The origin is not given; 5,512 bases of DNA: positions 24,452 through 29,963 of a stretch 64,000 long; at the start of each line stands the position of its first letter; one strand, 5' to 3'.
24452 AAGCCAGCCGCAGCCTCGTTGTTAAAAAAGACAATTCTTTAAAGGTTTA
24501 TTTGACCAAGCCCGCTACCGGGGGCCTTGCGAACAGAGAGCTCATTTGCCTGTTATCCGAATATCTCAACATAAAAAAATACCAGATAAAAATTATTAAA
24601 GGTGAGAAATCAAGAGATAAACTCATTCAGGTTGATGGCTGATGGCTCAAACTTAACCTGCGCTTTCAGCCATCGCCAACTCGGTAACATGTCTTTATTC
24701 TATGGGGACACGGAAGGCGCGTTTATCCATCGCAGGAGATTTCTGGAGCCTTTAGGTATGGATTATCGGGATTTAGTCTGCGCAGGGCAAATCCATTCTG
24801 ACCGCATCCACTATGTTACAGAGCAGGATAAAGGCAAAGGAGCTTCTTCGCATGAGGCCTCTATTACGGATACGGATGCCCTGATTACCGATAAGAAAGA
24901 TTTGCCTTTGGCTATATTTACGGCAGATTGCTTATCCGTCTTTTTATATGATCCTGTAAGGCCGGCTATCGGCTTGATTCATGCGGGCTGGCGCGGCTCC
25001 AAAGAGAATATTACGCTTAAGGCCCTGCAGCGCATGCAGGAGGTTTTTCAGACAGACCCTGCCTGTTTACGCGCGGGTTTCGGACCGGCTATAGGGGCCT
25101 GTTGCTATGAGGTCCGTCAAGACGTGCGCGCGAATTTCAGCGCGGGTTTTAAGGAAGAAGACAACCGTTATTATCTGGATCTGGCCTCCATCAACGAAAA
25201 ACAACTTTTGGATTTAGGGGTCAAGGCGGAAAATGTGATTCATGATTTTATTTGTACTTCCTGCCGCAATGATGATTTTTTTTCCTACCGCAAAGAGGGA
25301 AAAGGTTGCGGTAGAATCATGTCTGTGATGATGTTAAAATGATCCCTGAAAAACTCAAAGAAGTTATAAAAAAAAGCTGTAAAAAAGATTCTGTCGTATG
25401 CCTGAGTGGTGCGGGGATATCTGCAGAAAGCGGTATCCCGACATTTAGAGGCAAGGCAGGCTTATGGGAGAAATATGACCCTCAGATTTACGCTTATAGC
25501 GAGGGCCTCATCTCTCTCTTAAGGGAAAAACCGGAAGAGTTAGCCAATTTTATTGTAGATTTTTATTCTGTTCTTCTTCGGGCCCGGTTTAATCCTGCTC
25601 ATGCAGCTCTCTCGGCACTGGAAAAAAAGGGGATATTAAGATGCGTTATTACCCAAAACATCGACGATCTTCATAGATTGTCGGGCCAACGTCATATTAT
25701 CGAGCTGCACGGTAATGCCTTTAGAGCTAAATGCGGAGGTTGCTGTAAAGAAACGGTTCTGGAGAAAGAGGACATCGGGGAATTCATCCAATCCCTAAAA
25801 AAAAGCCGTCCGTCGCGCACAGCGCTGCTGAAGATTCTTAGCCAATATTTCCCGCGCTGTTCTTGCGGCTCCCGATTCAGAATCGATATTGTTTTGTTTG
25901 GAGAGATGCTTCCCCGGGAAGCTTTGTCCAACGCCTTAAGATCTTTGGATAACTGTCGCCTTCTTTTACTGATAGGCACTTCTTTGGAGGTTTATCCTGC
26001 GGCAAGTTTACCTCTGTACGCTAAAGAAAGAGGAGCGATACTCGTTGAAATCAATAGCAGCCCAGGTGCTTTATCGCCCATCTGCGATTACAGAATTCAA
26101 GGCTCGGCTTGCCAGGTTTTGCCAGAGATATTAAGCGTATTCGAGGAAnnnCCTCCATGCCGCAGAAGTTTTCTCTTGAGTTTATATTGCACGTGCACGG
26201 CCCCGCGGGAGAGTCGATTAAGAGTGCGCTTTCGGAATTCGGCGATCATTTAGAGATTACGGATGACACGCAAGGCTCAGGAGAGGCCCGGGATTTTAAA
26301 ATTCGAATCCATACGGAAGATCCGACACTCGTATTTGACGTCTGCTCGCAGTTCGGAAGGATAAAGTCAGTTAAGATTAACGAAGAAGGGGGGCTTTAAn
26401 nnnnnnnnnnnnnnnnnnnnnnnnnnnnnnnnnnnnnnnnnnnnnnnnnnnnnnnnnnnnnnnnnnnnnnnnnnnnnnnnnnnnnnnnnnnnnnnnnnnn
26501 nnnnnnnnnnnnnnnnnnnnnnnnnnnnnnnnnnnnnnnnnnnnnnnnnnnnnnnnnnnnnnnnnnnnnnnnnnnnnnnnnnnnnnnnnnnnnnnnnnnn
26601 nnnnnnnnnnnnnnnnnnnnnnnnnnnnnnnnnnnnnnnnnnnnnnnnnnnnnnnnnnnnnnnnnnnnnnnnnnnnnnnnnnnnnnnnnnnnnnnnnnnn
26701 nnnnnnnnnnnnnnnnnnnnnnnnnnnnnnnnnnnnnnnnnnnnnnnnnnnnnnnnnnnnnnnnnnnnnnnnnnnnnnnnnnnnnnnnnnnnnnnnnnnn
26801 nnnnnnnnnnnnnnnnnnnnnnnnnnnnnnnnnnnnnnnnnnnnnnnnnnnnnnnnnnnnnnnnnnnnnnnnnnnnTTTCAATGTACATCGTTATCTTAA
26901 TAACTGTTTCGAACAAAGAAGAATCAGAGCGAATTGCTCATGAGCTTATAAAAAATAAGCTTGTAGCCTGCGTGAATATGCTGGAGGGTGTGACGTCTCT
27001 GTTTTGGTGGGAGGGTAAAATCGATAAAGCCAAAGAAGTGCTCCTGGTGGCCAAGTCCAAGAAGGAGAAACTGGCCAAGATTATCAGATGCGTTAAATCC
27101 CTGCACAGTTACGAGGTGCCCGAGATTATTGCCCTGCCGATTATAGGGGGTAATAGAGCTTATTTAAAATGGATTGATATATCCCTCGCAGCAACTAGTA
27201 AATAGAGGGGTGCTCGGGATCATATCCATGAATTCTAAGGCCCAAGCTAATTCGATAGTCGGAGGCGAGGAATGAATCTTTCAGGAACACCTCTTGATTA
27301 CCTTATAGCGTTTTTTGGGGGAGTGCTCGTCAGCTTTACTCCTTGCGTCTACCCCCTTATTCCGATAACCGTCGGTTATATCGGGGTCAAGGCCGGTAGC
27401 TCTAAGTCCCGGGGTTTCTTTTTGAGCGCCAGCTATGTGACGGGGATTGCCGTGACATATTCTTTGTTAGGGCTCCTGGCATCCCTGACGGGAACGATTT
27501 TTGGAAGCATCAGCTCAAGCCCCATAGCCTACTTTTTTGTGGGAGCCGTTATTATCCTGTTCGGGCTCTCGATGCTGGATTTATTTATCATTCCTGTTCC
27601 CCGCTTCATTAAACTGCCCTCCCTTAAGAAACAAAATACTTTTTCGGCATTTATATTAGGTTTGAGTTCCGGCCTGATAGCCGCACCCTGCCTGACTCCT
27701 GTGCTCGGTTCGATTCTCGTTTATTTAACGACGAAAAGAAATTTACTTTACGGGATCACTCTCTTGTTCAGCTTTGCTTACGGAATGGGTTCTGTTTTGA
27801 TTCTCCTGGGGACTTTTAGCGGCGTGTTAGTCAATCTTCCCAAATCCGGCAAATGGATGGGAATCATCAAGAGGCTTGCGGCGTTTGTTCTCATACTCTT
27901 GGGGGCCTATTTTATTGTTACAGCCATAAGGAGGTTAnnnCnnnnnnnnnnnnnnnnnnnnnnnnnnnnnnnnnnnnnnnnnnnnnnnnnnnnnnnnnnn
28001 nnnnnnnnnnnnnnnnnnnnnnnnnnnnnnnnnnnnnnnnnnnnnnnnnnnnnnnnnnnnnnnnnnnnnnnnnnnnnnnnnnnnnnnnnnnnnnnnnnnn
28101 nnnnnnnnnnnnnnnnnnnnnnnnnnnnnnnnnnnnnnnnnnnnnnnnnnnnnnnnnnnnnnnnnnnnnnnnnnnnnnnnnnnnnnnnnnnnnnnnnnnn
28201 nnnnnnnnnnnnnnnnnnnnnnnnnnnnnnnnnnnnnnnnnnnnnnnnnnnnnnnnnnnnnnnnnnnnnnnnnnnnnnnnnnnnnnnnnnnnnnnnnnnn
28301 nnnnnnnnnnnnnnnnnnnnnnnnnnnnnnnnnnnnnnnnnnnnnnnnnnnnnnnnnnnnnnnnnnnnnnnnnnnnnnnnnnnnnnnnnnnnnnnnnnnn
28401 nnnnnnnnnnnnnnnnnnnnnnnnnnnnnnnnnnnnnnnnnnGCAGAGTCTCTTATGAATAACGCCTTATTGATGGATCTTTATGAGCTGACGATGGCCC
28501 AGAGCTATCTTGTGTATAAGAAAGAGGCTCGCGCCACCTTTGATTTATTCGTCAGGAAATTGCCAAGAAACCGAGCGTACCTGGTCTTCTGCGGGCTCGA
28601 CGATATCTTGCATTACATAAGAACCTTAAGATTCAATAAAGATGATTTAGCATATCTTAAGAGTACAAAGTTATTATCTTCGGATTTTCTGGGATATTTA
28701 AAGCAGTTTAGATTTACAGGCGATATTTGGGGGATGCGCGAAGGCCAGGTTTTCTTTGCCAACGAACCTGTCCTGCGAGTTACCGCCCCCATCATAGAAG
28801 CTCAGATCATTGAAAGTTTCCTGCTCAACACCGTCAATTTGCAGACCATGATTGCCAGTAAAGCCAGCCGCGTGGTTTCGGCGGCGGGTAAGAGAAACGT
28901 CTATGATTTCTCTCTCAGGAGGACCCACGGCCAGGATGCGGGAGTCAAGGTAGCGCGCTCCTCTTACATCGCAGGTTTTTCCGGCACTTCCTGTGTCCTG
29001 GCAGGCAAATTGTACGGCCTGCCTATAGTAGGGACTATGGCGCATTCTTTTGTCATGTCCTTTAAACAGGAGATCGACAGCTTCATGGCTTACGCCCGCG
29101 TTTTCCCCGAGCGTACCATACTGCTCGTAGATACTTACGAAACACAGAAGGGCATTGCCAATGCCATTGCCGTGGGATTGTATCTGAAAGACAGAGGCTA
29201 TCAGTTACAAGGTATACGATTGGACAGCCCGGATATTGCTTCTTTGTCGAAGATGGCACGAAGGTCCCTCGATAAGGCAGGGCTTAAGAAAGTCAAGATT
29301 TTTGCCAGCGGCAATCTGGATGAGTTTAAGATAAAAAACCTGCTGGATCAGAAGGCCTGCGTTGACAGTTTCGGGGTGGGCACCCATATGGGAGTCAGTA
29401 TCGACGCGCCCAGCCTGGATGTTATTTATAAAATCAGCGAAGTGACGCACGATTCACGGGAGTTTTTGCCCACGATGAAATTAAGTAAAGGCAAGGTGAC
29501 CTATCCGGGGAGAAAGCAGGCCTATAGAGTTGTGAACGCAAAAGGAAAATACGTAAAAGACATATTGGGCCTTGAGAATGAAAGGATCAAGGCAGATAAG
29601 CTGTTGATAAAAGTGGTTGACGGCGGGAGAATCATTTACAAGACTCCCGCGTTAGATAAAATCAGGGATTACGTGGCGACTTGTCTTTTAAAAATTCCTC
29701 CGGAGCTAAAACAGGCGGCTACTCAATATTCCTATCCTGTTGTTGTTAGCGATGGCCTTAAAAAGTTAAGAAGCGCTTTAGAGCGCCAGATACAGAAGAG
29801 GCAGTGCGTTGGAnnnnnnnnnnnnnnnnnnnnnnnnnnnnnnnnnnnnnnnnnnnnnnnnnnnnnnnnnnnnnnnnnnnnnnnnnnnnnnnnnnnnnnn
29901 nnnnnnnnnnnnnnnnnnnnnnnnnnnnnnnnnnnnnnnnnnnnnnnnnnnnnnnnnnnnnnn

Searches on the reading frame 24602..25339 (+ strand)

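Call 38: search_protein_families(library=pfam, proteins=[window:24602-25339:+], max_evalue=0.0001)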
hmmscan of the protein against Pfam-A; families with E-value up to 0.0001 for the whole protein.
window:24602-25339:+ (246 aa): 1 family
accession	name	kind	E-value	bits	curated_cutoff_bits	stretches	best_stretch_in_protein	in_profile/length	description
PF02578.20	Cu-oxidase_4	-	1.5e-63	214.8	22.9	1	29-244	16-238/238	Multi-copper polyphenol oxidoreductase laccase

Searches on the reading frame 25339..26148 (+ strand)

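Call 38: search_protein_families(library=pfam, proteins=[window:25339-26148:+], max_evalue=0.0001)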
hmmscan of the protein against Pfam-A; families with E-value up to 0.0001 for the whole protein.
window:25339-26148:+ (270 aa): 1 family
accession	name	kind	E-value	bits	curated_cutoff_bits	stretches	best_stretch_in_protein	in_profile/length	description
PF02146.23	SIR2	-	3.6e-43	148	24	1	24-220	1-180/180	Sir2 family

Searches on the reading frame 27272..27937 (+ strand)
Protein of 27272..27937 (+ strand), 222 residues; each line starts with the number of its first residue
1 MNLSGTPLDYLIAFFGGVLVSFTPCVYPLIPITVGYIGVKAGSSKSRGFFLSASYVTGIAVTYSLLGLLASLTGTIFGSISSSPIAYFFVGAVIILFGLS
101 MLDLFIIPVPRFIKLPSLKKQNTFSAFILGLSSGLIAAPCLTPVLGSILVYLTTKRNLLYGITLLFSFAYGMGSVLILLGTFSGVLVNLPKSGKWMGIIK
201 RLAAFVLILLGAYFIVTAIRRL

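Call 38: search_protein_families(library=pfam, proteins=[window:27272-27937:+], max_evalue=0.0001)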
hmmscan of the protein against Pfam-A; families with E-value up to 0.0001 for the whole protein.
window:27272-27937:+ (222 aa): 2 families
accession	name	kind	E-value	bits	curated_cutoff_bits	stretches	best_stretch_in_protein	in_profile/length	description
PF02683.22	DsbD_TM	-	2.7e-42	145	27.1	1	11-214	5-214/219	Cytochrome C biogenesis protein transmembrane domain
PF13386.12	DsbD_2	-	1.4e-11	45.1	24.9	1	13-213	2-199/199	Cytochrome C biogenesis protein transmembrane region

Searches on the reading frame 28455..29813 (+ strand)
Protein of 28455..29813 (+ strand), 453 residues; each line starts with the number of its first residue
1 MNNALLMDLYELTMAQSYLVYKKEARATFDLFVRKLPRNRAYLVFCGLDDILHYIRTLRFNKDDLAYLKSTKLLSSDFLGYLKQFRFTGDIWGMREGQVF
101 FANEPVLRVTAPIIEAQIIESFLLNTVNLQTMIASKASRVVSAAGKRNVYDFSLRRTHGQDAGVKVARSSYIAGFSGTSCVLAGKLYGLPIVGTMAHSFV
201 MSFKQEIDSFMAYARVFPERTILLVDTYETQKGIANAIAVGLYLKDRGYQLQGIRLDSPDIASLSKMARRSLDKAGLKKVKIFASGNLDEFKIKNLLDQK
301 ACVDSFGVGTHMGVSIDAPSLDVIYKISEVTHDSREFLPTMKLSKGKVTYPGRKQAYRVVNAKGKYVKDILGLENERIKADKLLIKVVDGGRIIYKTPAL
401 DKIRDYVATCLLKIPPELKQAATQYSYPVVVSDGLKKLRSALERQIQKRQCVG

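Call 38: search_protein_families(library=pfam, proteins=[window:28455-29813:+], max_evalue=0.0001)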
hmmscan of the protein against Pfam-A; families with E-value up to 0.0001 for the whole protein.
window:28455-29813:+ (453 aa): 3 families
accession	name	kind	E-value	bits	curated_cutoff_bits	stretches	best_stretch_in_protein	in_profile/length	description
PF17767.7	NAPRTase_N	-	5.3e-36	124.1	32.6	1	5-128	1-125/125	Nicotinate phosphoribosyltransferase (NAPRTase) N-terminal domain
PF17956.6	NAPRTase_C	-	1.2e-11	45.5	23.3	1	379-438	51-110/111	Nicotinate phosphoribosyltransferase C-terminal domain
PF04095.22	NAPRTase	-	7.5e-08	32.8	20.8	1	149-333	3-199/239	Nicotinate phosphoribosyltransferase (NAPRTase) family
